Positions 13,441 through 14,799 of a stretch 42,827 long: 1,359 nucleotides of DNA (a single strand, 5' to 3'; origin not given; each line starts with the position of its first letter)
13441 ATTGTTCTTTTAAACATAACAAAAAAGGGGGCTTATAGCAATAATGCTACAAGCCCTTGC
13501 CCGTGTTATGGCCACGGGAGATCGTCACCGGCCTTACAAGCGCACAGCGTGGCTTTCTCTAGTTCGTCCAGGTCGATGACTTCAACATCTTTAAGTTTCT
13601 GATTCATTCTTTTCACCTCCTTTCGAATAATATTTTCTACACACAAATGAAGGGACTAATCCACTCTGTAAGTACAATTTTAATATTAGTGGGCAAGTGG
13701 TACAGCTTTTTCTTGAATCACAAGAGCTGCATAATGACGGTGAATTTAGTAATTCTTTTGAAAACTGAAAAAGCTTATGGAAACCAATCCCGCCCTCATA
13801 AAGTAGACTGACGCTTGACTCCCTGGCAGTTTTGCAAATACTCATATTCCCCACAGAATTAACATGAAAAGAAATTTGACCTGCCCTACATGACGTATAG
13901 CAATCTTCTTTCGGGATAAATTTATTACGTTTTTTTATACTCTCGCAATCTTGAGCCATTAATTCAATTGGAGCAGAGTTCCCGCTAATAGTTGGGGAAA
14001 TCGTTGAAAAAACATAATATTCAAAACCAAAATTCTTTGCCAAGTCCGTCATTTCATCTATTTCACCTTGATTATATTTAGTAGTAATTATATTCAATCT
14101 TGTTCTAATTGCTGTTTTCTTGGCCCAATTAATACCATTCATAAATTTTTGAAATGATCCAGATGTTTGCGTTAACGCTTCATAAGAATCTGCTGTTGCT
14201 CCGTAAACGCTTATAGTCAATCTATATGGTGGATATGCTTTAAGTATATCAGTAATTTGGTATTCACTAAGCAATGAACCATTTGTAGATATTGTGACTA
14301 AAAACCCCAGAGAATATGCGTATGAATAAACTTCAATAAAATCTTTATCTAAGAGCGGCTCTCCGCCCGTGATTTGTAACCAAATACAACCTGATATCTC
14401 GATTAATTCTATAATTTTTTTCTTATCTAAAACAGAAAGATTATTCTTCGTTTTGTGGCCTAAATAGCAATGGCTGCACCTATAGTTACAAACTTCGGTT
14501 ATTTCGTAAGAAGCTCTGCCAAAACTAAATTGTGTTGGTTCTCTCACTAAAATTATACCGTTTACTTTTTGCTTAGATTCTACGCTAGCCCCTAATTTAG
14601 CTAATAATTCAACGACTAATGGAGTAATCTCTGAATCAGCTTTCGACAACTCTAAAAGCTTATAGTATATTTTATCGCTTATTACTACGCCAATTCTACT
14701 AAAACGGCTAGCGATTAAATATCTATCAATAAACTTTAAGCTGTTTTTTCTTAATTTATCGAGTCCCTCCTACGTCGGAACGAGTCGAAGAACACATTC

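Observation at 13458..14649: Hidden 33-aa precursor-like peptide coupled to a radical SAM/SPASM enzyme: candidate undescribed RiPP cassette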

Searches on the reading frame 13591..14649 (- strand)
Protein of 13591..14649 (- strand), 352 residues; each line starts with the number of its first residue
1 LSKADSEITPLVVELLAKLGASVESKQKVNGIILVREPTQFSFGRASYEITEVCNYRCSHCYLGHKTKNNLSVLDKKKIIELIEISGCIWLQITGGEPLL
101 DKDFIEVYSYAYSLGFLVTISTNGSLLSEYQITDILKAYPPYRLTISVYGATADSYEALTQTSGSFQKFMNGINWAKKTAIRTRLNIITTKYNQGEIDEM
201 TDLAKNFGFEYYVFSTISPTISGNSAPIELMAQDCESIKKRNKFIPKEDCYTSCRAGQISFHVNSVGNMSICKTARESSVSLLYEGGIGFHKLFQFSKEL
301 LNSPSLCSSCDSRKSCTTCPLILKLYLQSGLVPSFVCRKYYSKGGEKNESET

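Call 3: search_protein_families(library=ncbifam, proteins=[window:13591-14649:-], max_evalue=1)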
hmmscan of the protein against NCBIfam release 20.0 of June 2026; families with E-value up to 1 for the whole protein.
window:13591-14649:- (352 aa): 67 families (the best 25 are shown)
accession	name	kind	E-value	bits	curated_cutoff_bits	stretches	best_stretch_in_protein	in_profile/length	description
TIGR04545.1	rSAM_ahbD_hemeb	equivalog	1.3e-29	103.7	500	1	47-238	3-197/339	heme b synthase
TIGR03962.1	mycofact_rSAM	equivalog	1.8e-24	86.5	265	1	47-212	15-181/339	mycofactocin radical SAM maturase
TIGR04055.1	rSAM_NirJ2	equivalog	2.1e-24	86.6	500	1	47-225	3-182/326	putative heme d1 biosynthesis radical SAM protein NirJ2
TIGR02668.1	moaA_archaeal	equivalog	3.2e-22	78.9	325.25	1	48-211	14-181/303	GTP 3',8-cyclase MoaA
TIGR04051.1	rSAM_NirJ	equivalog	4.3e-21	75.3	515.45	1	49-218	7-177/354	heme d1 biosynthesis radical SAM protein NirJ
TIGR04054.1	rSAM_NirJ1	equivalog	1.7e-20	73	650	1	47-214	39-207/387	putative heme d1 biosynthesis radical SAM protein NirJ1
TIGR04347.1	pseudo_SAM_Halo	equivalog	4.7e-20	72.2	525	1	48-223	42-218/390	TIGR04347 family pseudo-SAM/SPASM protein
TIGR04546.1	rSAM_ahbC_deAc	equivalog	5.6e-20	71.5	650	1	48-207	43-203/390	12,18-didecarboxysiroheme deacetylase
NF045574.1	sacti_mat_StsB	exception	1.3e-19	70.4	625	1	44-206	96-258/466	StsB family radical SAM/SPASM domain sactipeptide maturase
TIGR04053.2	TIGR04053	equivalog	2.5e-19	69.8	395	1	48-217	12-187/366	TIGR04053 family radical SAM/SPASM domain-containing protein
TIGR02666.1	moaA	equivalog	4e-19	68.8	284.05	1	50-210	16-186/336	GTP 3',8-cyclase MoaA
TIGR04251.1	SCM_rSAM_ScmF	equivalog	7.1e-19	68.4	400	1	48-224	8-189/353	SynChlorMet cassette radical SAM/SPASM protein ScmF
NF038283.1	viperin_w_prok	equivalog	3.2e-18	65.9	180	1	48-204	6-175/281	viperin family antiviral radical SAM protein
NF001199.0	PRK00164.2-1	equivalog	6e-18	65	231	1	49-207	17-178/308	GTP 3',8-cyclase MoaA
TIGR03977.1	rSAM_pair_HxsC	equivalog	7.7e-18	64.4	267.9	1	50-204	31-190/292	His-Xaa-Ser system radical SAM maturase HxsC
TIGR04133.1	rSAM_w_lipo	hypoth_equivalog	3.2e-12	46.1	425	1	48-226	28-211/350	TIGR04133 family radical SAM/SPASM protein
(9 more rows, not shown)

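Call 4: search_protein_families(library=pfam, proteins=[window:13591-14649:-], max_evalue=1)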
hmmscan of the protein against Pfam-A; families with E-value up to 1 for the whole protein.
window:13591-14649:- (352 aa): 3 families
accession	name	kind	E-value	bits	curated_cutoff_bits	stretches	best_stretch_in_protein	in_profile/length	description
PF04055.27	Radical_SAM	-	1.1e-17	65.2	29.5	1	48-203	1-165/166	Radical SAM superfamily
PF13353.11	Fer4_12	-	0.013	16.2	22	1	53-111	14-77/137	4Fe-4S single cluster domain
PF05722.18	Ustilago_mating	-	0.14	12.6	28.1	1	260-310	142-192/210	Ustilago B locus mating-type protein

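Call 5: find_homologous_proteins(query=window:13591-14649:-, max_evalue=0.00001)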
Query window:13591-14649:- (352 aa): 160 proteins with E <= 0.00001 among 2379 candidates; the best 120 are listed.
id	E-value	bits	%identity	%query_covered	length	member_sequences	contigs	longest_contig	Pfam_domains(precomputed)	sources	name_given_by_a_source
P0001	3.8e-233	791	100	100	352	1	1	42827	PF04055.28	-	-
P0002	7.3e-169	579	72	100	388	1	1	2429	PF04055.28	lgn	-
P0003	7.8e-157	540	68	97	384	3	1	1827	PF04055.28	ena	-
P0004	1.3e-156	539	68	97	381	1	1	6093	PF04055.28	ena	-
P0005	1.6e-154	532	65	98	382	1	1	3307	PF04055.28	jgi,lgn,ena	-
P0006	7.5e-152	523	67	97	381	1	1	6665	PF04055.28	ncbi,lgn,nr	ncbi:MAG: radical SAM protein [Patescibacteria group bacterium]|nr:radical SAM protein [Patescibacte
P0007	7.7e-152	523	67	97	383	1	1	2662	PF04055.28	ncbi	-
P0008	1.6e-150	519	66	97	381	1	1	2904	PF04055.28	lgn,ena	-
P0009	5.6e-148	511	67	97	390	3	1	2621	PF04055.28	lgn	-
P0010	5.9e-148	511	64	100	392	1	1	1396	PF04055.28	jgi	-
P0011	1.7e-147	509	66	97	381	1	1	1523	PF04055.28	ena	-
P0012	3.1e-147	508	65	99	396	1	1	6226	PF04055.28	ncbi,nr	ncbi:radical SAM protein [bacterium]|nr:radical SAM protein [bacterium]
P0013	4.4e-142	491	64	97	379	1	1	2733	PF04055.28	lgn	-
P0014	1.4e-138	480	62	96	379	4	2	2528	PF04055.28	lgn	-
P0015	2.4e-137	476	61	98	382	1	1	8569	PF04055.28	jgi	jgi:MoaA/NifB/PqqE/SkfB family radical SAM enzyme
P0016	4.6e-136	471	61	99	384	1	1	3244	PF04055.28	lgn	-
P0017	8.0e-120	418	56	93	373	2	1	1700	PF04055.28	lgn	-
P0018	2.4e-117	410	56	98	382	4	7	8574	PF04055.28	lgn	-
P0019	5.9e-115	402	53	95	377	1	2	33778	PF04055.28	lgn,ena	-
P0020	1.6e-111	391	63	78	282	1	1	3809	PF04055.28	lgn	-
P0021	1.1e-108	381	53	94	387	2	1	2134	PF04055.28,PF13353.12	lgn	-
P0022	1.6e-108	381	66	72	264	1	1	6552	PF04055.28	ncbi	-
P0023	1.4e-107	378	53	94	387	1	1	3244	PF04055.28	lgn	-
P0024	4.3e-107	376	52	93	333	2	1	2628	PF04055.28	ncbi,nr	ncbi:radical SAM protein [Patescibacteria group bacterium]|nr:radical SAM protein [Patescibacteria g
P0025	9.2e-106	372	48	99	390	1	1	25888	PF04055.28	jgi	jgi:MoaA/NifB/PqqE/SkfB family radical SAM enzyme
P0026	4.6e-105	370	65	72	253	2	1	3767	PF04055.28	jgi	jgi:MoaA/NifB/PqqE/SkfB family radical SAM enzyme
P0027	1.5e-103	365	51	94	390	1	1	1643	PF04055.28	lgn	-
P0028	5.5e-101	356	47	99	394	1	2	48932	PF04055.28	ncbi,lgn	-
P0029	1.8e-100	354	48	96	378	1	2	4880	PF04055.28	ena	-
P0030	2.4e-100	354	49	95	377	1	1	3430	PF04055.28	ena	-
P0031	2.9e-100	354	48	95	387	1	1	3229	PF04055.28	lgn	-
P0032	9.7e-100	352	49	96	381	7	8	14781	PF04055.28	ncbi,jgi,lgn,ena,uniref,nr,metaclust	ncbi:hypothetical protein A2482_00505 [Candidatus Falkowbacteria bacterium RIFOXYC2_FULL_48_21]|unir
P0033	3.1e-98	347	51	87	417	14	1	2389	PF04055.28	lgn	-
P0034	5.8e-98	346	47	96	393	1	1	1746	PF04055.28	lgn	-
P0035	1.4e-97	345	48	95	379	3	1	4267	PF04055.28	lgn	-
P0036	1.2e-96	342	46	92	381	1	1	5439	PF04055.28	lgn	-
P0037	3.5e-93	330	47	92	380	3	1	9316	PF04055.28,PF13353.12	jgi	-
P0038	5.8e-93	330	46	93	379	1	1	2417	PF04055.28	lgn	-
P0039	3.9e-92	327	47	96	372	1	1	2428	PF04055.28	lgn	-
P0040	7.2e-91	323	44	97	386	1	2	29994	PF04055.28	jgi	-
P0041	2.4e-90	321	42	96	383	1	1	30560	PF04055.28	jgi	-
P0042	8.3e-90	319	43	97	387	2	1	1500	PF04055.28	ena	-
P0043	3.3e-89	317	47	88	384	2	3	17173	PF04055.28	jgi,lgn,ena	-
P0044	6.5e-88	313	47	98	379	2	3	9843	PF04055.28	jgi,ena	-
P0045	3.5e-84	301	45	85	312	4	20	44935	PF04055.28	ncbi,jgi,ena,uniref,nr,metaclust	ncbi:hypothetical protein COY32_00220 [candidate division WWE3 bacterium CG_4_10_14_0_2_um_filter_41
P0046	4.1e-84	301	44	96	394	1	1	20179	PF04055.28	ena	-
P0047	1.3e-83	299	42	97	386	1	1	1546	PF04055.28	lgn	-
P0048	1.4e-76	276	41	95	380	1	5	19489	PF04055.28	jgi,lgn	-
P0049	2.3e-75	272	41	96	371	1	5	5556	PF04055.28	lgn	-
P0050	7.3e-74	267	42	89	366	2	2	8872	PF04055.28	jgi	jgi:organic radical activating enzyme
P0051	1.0e-73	267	38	96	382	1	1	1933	PF04055.28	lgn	-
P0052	2.8e-73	265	42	85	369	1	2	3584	PF04055.28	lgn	-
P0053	3.7e-73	265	41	95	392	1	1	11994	PF04055.28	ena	-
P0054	4.9e-73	264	51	65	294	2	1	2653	PF04055.28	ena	-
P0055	1.6e-72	263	43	89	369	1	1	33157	PF04055.28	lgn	-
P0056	3.0e-71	258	40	96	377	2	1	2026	PF04055.28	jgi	jgi:MoaA/NifB/PqqE/SkfB family radical SAM enzyme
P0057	8.5e-71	257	41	88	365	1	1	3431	PF04055.28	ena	-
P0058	9.1e-71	257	43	84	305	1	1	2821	PF04055.28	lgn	-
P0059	2.0e-70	256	42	89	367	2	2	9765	PF04055.28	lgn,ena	-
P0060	8.7e-70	254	40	96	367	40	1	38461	PF04055.28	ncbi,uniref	ncbi:radical SAM protein [Actinophytocola glycyrrhizae]|uniref:Radical SAM protein n=1 Tax=Actinophy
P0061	1.5e-69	253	42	87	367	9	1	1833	PF04055.28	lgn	-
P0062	5.9e-69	251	41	91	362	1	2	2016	PF04055.28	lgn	-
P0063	6.9e-69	251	41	88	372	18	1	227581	PF04055.28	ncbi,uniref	ncbi:radical SAM protein [Streptomyces mirabilis]|uniref:radical SAM protein n=1 Tax=Streptomyces mi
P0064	1.4e-68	250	38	97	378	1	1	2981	PF04055.28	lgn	-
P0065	1.1e-67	247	39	84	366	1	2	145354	PF04055.28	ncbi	ncbi:radical SAM protein [Streptomyces sp. NPDC054887]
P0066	3.7e-67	245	42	88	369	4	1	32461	PF04055.28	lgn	-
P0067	6.6e-67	244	39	85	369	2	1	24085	PF04055.28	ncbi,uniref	ncbi:radical SAM protein [Streptomyces wuyuanensis]|uniref:radical SAM protein n=1 Tax=Streptomyces 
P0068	7.9e-67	244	38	96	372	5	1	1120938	PF04055.28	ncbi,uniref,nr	ncbi:radical SAM protein [Streptomyces cylindrosporus]|uniref:Radical SAM protein n=1 Tax=Streptomyc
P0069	1.3e-66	243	40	87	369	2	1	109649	PF04055.28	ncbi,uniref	ncbi:radical SAM protein [Streptomyces vastus]|uniref:Radical SAM core domain-containing protein n=1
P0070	2.0e-66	243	40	87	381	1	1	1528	PF04055.28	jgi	-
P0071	2.0e-66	243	40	84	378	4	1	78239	PF04055.28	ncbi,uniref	ncbi:radical SAM protein [Streptomyces wedmorensis]|uniref:radical SAM protein n=1 Tax=Streptomyces 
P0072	2.8e-66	242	39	91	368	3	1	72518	PF04055.28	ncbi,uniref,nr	ncbi:radical SAM protein [Streptomyces endophyticus]|uniref:Radical SAM protein n=1 Tax=Streptomyces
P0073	3.4e-66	242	38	90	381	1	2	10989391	PF04055.28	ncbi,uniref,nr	ncbi:radical SAM protein [Streptomyces capitiformicae]|uniref:Radical SAM core domain-containing pro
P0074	6.0e-66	241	38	88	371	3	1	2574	PF04055.28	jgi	-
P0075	8.0e-66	241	39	89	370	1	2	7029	PF04055.28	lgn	-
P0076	9.1e-66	240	39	89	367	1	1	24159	PF04055.28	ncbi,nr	ncbi:radical SAM protein [Streptomyces maremycinicus]|nr:radical SAM protein [Streptomyces sp. B9173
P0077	3.4e-65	238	38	87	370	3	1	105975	PF04055.28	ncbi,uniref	ncbi:radical SAM protein [Streptomyces sp. NPDC052015]|uniref:radical SAM protein n=1 Tax=Streptomyc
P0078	6.6e-65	238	37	91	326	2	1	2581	PF04055.28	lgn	-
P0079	9.8e-65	237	38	90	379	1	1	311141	PF04055.28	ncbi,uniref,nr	ncbi:radical SAM protein [Streptomyces dysideae]|uniref:Radical SAM protein n=1 Tax=Streptomyces dys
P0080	2.1e-64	236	36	96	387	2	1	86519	PF04055.28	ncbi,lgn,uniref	ncbi:radical SAM protein [Streptomyces niveus]|uniref:radical SAM protein n=1 Tax=Streptomyces niveu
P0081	2.2e-64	236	41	91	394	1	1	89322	PF04055.28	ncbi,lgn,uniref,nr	ncbi:Coenzyme PQQ synthesis protein E [Streptomyces sp. RB5]|uniref:Coenzyme PQQ synthesis protein E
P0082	2.6e-64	236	37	96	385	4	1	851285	PF04055.28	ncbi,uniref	ncbi:radical SAM protein [Streptomyces bauhiniae]|uniref:radical SAM protein n=1 Tax=Streptomyces ba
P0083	4.8e-64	235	38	88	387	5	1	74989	PF04055.28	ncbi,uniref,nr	ncbi:radical SAM protein [Streptomyces sp. G2]|uniref:radical SAM protein n=1 Tax=Streptomyces sp. G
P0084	1.1e-63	233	40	87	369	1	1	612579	PF04055.28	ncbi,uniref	ncbi:radical SAM protein [Streptomyces sp. NPDC102364]|uniref:radical SAM protein n=1 Tax=Streptomyc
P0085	1.4e-63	233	37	93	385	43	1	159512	PF04055.28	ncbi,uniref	ncbi:radical SAM protein [Streptomyces sp. NPDC048202]|uniref:radical SAM protein n=1 Tax=Streptomyc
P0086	3.3e-63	232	37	85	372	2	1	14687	PF04055.28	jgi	jgi:MoaA/NifB/PqqE/SkfB family radical SAM enzyme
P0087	4.7e-63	231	39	87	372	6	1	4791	PF04055.28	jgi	jgi:MoaA/NifB/PqqE/SkfB family radical SAM enzyme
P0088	5.2e-63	231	37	87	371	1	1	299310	PF04055.28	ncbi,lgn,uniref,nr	ncbi:radical SAM protein [Streptomyces kebangsaanensis]|uniref:radical SAM protein n=1 Tax=Streptomy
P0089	1.1e-62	230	35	96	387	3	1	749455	PF04055.28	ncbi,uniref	ncbi:radical SAM protein [Streptomyces sp. NPDC088785]|uniref:radical SAM protein n=1 Tax=Streptomyc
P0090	1.4e-62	230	36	92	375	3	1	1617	PF04055.28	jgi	jgi:uncharacterized Fe-S cluster-containing radical SAM superfamily protein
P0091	1.5e-62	230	36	93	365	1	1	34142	PF04055.28,PF13353.12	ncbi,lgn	-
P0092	4.7e-62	228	38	84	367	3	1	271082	PF04055.28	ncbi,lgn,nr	ncbi:radical SAM protein [Streptomyces sp. PA03-3a]|nr:radical SAM protein [Streptomyces sp. PA03-3a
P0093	6.4e-62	228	38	86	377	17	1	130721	PF04055.28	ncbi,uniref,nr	ncbi:radical SAM protein [Streptomyces fulvoviolaceus]|uniref:radical SAM protein n=1 Tax=Streptomyc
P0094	3.3e-61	225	38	86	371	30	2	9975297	PF04055.28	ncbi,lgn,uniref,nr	ncbi:radical SAM protein [Streptomyces sp. NBC_01602]|uniref:radical SAM protein n=1 Tax=Streptomyce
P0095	3.8e-61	225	36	86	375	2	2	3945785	PF04055.28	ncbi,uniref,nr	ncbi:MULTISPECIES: radical SAM protein [unclassified Streptomyces]|uniref:radical SAM protein n=1 Ta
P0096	6.6e-61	224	36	86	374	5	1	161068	PF04055.28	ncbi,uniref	ncbi:radical SAM protein [Streptomyces sp. NPDC048623]|uniref:radical SAM protein n=1 Tax=Streptomyc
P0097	8.1e-61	224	35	90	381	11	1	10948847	PF04055.28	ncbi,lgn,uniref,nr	ncbi:radical SAM protein [Streptomyces prunicolor]|uniref:radical SAM protein n=1 Tax=Streptomyces p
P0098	9.6e-61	224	35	92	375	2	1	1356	PF04055.28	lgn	-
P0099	1.4e-60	223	36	87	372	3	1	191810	PF04055.28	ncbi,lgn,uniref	ncbi:radical SAM protein [Streptomyces sp. NPDC094149]|uniref:radical SAM protein n=1 Tax=Streptomyc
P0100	2.5e-60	222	36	87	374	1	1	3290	PF04055.28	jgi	jgi:MoaA/NifB/PqqE/SkfB family radical SAM enzyme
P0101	2.5e-60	222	36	87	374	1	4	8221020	PF04055.28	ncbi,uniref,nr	ncbi:radical SAM protein [Streptomyces beijiangensis]|uniref:Radical SAM protein n=1 Tax=Streptomyce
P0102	2.6e-60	222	38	86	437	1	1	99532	PF04055.28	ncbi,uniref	ncbi:radical SAM protein [Streptomyces sp. NPDC005775]|uniref:radical SAM protein n=1 Tax=Streptomyc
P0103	2.9e-60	222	35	87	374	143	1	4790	PF04055.28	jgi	-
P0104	3.1e-60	222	36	87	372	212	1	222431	PF04055.28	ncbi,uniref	ncbi:radical SAM protein [Streptomyces tunisiensis]|uniref:radical SAM protein n=1 Tax=Streptomyces 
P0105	7.9e-60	221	34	93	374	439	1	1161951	PF04055.28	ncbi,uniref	ncbi:radical SAM protein [Streptomyces bacillaris]|uniref:radical SAM protein n=1 Tax=Streptomyces b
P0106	4.2e-59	218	39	86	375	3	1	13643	PF04055.28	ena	-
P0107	4.7e-59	218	36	87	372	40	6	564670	PF04055.28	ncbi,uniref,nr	ncbi:radical SAM protein [Streptomyces althioticus]|uniref:radical SAM protein n=1 Tax=Streptomyces 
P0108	1.3e-58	217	38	90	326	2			PF04055.28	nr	nr:radical SAM protein [Kineosporia mesophila]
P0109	1.4e-58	217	37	84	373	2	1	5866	PF04055.28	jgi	jgi:MoaA/NifB/PqqE/SkfB family radical SAM enzyme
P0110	3.7e-58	215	35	90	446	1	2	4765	PF04055.28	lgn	-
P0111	1.3e-57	214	36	87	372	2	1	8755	PF04055.28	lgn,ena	-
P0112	4.8e-57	212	36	86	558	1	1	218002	PF04055.28,PF13581.13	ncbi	ncbi:radical SAM protein [Streptomyces sp. SYSU K217416]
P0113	1.2e-56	210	36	87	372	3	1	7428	PF04055.28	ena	-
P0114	1.8e-55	207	36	84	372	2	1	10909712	PF04055.28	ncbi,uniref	ncbi:radical SAM protein [Streptomyces sp. R08]|uniref:Radical SAM protein n=1 Tax=Streptomyces sp. 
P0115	9.1e-54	201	42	75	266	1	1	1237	PF04055.28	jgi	jgi:MoaA/NifB/PqqE/SkfB family radical SAM enzyme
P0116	1.7e-52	197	41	63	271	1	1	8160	PF04055.28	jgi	jgi:sulfatase maturation enzyme AslB (radical SAM superfamily)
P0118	2.6e-51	193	38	77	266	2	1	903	PF04055.28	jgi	jgi:MoaA/NifB/PqqE/SkfB family radical SAM enzyme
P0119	2.3e-50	190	36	90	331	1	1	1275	PF04055.28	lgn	-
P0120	2.5e-47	180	37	68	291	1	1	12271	PF04055.28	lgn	-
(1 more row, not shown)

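Call 8: find_related_loci(query=A1, collection=genome_contigs, flank=4000)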
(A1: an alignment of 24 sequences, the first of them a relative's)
Query A1 (352 aa) in genome_contigs; peptide patterns used: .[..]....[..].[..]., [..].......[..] (x = any residue, [..] = any of these).
599 stretches matched a pattern (row limit reached: there are more); 536 encode a relative of the query (tblastn E <= 1e-3); the best 80 are kept; 80 distinct loci.
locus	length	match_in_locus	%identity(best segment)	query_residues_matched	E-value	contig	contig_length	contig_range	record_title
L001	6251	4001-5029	67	1-343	4e-158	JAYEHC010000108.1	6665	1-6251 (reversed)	MAG: Patescibacteria group bacterium isolate MAG229 MAG229_108, whole genome shotgun sequence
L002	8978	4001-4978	53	1-330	2e-113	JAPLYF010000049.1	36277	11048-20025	MAG: Candidatus Parcubacteria bacterium isolate LacPavin_0920_SED4_MAG_37_11 LacPavin_0920_SED4_scaffold_969204, whole g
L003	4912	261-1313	47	6-352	1e-107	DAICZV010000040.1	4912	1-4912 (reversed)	MAG TPA_asm: bacterium isolate clean1825 NODE_40_length_4912_cov_5.189245, whole genome shotgun sequence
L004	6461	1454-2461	49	1-338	1e-106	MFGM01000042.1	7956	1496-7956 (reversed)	MAG: Candidatus Falkowbacteria bacterium RIFOXYC2_FULL_48_21 rifoxyc2_full_scaffold_3294, whole genome shotgun sequence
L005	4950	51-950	45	41-338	6e-89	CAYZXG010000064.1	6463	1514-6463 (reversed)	MAG TPA_asm: uncultured Candidatus Saccharibacteria bacterium isolate SRP118108_co1_23 genome assembly, contig: NODE_137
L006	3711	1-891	47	45-348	3e-84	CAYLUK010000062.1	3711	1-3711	MAG TPA_asm: uncultured Gammaproteobacteria bacterium isolate SRP062349_co1_88 genome assembly, contig: NODE_11352_lengt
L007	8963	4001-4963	40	1-329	3e-82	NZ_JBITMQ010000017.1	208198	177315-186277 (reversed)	Actinophytocola sp. NPDC049390 NPDC049390_149_B2.ctg-0017, whole genome shotgun sequence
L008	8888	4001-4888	41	25-329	7e-81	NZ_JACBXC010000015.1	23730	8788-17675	Streptomyces phytophilus strain PIP175 15, whole genome shotgun sequence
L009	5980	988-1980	40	1-338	1e-80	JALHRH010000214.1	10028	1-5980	MAG: Mycobacterium sp. isolate maxbin.118 c_000000024287, whole genome shotgun sequence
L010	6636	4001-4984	41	3-338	2e-80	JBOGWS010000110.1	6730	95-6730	MAG: Actinomycetota bacterium isolate SC-S_metawrap_bin.57 k127_1924531, whole genome shotgun sequence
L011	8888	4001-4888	43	25-329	2e-80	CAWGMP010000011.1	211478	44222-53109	MAG: uncultured Actinomycetota bacterium isolate MFD01213.bin.1.138 genome assembly, contig: contig_2614, whole genome s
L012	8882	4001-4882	42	27-329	1e-80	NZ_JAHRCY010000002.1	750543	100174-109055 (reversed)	Catellatospora tritici strain NEAU-YM18 Scaffold2, whole genome shotgun sequence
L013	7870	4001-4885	41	26-329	3e-80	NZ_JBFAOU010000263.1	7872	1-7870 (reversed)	Catellatospora sp. NPDC049609 NPDC049609_104_H2.ctg-0263, whole genome shotgun sequence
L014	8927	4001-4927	42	11-329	1e-79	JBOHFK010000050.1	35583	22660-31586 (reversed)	MAG: Pseudonocardiaceae bacterium isolate SE1530_metabat2.bin.11 NODE_151_length_35583_cov_3.549724, whole genome shotgu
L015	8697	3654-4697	41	1-340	3e-79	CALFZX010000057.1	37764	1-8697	MAG TPA_asm: uncultured bacterium isolate SRR6007446_bin.20_CONCOCT_v1.1_MAG genome assembly, contig: ERZ724100.389, who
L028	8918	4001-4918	40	26-339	2e-77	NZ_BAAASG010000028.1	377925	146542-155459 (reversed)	Streptomyces longisporus strain JCM 4395 sequence28, whole genome shotgun sequence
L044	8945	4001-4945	38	22-338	1e-75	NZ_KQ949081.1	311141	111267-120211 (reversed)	Streptomyces dysideae strain RV15 PRJNA299236_s007, whole genome shotgun sequence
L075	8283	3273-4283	36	4-343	1e-74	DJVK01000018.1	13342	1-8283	MAG TPA_asm: Candidatus Saccharibacteria bacterium UBA6258 UBA6258_contig_100365, whole genome shotgun sequence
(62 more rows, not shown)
